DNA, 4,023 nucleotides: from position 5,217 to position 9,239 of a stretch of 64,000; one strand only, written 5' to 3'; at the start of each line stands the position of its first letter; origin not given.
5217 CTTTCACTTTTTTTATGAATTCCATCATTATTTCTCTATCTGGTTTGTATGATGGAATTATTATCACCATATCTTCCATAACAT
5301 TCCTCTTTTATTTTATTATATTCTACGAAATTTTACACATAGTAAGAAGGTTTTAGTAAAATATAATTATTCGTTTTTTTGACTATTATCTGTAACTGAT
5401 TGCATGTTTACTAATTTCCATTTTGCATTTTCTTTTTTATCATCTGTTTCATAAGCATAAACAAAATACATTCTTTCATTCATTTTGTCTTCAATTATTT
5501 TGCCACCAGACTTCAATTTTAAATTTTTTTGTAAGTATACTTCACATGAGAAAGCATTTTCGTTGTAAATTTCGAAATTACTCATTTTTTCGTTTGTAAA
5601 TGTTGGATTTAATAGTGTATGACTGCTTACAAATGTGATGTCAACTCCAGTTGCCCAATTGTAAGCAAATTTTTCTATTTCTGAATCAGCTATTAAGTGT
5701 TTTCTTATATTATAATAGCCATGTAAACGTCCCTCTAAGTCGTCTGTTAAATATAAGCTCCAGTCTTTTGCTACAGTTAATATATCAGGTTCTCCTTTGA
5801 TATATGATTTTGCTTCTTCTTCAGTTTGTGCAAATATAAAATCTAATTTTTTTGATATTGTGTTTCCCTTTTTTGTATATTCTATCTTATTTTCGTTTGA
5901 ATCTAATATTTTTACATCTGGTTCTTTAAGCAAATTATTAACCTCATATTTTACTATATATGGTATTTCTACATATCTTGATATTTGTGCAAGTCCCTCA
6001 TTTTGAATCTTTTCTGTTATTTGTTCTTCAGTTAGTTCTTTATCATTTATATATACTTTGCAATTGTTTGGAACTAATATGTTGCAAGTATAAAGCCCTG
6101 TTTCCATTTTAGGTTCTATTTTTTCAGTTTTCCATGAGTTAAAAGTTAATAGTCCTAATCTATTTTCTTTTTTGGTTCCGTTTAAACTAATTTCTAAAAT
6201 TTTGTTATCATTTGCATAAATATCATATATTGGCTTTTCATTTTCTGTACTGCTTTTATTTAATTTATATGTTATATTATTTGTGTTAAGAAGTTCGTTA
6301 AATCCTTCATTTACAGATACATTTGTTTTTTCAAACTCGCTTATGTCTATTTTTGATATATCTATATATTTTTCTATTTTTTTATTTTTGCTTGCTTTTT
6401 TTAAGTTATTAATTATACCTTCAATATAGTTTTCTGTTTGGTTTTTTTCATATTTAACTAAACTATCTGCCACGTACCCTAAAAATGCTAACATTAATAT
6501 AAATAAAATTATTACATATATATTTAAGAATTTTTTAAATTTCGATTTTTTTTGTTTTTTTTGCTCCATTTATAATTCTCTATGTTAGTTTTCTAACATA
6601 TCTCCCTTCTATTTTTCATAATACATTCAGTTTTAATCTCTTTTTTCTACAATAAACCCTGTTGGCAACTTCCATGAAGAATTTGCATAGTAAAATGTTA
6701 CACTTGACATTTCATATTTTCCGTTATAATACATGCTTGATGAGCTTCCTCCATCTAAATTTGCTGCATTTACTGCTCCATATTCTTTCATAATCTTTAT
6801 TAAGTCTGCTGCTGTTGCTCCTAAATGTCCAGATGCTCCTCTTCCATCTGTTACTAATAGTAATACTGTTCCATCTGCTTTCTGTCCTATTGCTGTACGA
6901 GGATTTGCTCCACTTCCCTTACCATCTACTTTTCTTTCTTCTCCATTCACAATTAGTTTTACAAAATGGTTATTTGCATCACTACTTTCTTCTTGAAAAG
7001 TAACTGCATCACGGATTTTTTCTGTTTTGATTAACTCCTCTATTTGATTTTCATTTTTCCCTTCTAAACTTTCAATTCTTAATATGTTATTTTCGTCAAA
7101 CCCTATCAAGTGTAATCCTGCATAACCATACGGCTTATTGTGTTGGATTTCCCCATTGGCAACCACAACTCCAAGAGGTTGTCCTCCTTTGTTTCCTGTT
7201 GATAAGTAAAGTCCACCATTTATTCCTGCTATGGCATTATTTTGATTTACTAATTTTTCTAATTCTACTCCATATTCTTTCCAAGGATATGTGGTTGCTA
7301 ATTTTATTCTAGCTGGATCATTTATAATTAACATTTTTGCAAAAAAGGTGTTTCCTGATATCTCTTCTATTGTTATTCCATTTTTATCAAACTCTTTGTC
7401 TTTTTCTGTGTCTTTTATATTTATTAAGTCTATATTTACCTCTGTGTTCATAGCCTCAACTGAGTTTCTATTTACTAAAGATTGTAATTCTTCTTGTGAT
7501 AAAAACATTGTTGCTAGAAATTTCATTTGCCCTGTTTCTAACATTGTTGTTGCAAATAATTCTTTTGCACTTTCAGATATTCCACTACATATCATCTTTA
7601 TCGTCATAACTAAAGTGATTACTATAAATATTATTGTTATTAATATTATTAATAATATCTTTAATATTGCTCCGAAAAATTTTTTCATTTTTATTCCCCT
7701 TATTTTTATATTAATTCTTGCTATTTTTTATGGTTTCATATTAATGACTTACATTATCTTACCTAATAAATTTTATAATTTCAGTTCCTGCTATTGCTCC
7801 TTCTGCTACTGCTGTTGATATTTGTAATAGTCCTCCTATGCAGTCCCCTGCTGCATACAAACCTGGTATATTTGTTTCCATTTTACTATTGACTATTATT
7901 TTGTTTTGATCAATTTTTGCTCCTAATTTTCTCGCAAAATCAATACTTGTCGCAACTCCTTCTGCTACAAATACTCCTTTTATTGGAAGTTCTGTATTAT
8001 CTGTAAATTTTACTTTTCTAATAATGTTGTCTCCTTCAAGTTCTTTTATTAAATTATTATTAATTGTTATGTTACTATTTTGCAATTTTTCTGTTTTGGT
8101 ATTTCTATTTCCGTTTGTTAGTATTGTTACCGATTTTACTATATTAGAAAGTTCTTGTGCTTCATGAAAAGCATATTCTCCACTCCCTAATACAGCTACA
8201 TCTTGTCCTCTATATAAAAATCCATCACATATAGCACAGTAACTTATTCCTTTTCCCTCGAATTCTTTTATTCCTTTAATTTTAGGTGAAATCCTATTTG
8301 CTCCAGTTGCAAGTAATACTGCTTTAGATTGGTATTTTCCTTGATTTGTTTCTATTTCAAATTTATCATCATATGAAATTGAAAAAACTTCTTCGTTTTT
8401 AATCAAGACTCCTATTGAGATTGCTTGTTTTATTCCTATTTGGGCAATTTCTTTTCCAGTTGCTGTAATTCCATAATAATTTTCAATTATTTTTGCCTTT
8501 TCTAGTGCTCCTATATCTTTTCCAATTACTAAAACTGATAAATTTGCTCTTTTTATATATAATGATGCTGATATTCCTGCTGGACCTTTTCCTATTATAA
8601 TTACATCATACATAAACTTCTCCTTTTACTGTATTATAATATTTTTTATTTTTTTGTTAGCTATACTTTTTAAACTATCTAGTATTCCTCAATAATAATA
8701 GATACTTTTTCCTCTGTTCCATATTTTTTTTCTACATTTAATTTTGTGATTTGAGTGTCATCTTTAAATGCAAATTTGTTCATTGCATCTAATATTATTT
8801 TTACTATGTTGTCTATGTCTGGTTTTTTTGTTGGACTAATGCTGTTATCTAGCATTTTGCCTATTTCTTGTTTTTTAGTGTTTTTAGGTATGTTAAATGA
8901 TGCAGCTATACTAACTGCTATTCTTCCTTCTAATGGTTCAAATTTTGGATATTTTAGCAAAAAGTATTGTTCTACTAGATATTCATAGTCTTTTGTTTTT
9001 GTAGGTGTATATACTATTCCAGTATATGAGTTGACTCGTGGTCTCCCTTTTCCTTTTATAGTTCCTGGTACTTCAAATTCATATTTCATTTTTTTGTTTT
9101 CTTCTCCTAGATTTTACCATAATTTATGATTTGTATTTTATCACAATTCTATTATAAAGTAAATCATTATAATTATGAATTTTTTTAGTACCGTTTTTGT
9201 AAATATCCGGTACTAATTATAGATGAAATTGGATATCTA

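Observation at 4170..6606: Recurring SD + 'MLEN' mini-ORF palindrome upstream of two genes that lack their own SD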

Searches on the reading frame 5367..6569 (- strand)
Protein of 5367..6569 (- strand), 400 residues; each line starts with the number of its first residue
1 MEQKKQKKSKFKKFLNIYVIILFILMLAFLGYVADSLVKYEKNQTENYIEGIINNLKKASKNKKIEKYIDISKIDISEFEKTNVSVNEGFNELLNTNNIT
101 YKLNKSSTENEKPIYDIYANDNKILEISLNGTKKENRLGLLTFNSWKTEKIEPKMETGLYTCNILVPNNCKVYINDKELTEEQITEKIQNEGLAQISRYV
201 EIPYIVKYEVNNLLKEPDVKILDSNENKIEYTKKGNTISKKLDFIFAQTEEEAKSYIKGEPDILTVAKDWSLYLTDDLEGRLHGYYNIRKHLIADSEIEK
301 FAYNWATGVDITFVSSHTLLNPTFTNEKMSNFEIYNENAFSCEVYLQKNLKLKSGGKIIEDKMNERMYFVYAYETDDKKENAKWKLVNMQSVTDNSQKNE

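Call 7: search_protein_families(library=pfam, proteins=[window:5367-6569:-])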
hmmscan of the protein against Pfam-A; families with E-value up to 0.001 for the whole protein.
window:5367-6569:- (400 aa): 0 families

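Call 38: search_protein_families(library=pfam, proteins=[window:5367-6569:-], max_evalue=0.01)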
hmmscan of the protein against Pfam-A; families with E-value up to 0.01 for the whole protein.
window:5367-6569:- (400 aa): 0 families

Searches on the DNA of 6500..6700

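Call 78: search_rna_families(source=window, start=6500, end=6700, threshold=evalue, max_evalue=10)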
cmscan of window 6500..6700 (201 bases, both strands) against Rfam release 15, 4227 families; matches with E-value up to 10: 1.
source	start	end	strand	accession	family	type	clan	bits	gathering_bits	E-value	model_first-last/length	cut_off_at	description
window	6562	6591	-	RF01727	SAM-SAH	Cis-reg; riboswitch;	-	12.6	40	1.4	1-49/49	no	SAM/SAH riboswitch aptamer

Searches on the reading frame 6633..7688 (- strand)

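Call 7: search_protein_families(library=pfam, proteins=[window:6633-7688:-])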
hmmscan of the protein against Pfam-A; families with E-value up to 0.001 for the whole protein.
window:6633-7688:- (351 aa): 1 family
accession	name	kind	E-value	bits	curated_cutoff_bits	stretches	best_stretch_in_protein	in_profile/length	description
PF09992.14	NAGPA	-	4.8e-35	121.7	25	1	150-347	1-168/169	Phosphodiester glycosidase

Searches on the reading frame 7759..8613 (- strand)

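Call 7: search_protein_families(library=pfam, proteins=[window:7759-8613:-])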
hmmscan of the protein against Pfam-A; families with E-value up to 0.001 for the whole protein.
window:7759-8613:- (284 aa): 7 families
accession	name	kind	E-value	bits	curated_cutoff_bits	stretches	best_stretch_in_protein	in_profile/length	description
PF07992.20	Pyr_redox_2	-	9.5e-40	137.3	26.1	1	2-272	1-291/291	Pyridine nucleotide-disulphide oxidoreductase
PF13738.12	Pyr_redox_3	-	2.1e-19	70.4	30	1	72-256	100-305/305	Pyridine nucleotide-disulphide oxidoreductase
PF00890.30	FAD_binding_2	-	2.4e-08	34.1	20.4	0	3-32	1-30/414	FAD binding domain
PF03486.20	HI0933_like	-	2.9e-06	27.4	50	0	3-40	2-39/244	HI0933-like protein Rossmann domain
PF01266.30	DAO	-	1.1e-05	25.6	27.9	0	3-34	1-33/353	FAD dependent oxidoreductase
PF01134.28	GIDA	-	4.5e-05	23.1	22.1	0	3-52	1-49/391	Glucose inhibited division protein A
PF00070.33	Pyr_redox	-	0.0004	21.3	22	0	139-172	2-35/82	Pyridine nucleotide-disulphide oxidoreductase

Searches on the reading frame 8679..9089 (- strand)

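Call 7: search_protein_families(library=pfam, proteins=[window:8679-9089:-])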
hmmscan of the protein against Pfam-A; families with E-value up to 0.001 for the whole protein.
window:8679-9089:- (136 aa): 1 family
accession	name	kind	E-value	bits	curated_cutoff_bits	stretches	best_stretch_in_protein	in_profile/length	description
PF05866.16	RusA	-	2.2e-31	109.5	22.8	1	8-134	1-124/124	Endodeoxyribonuclease RusA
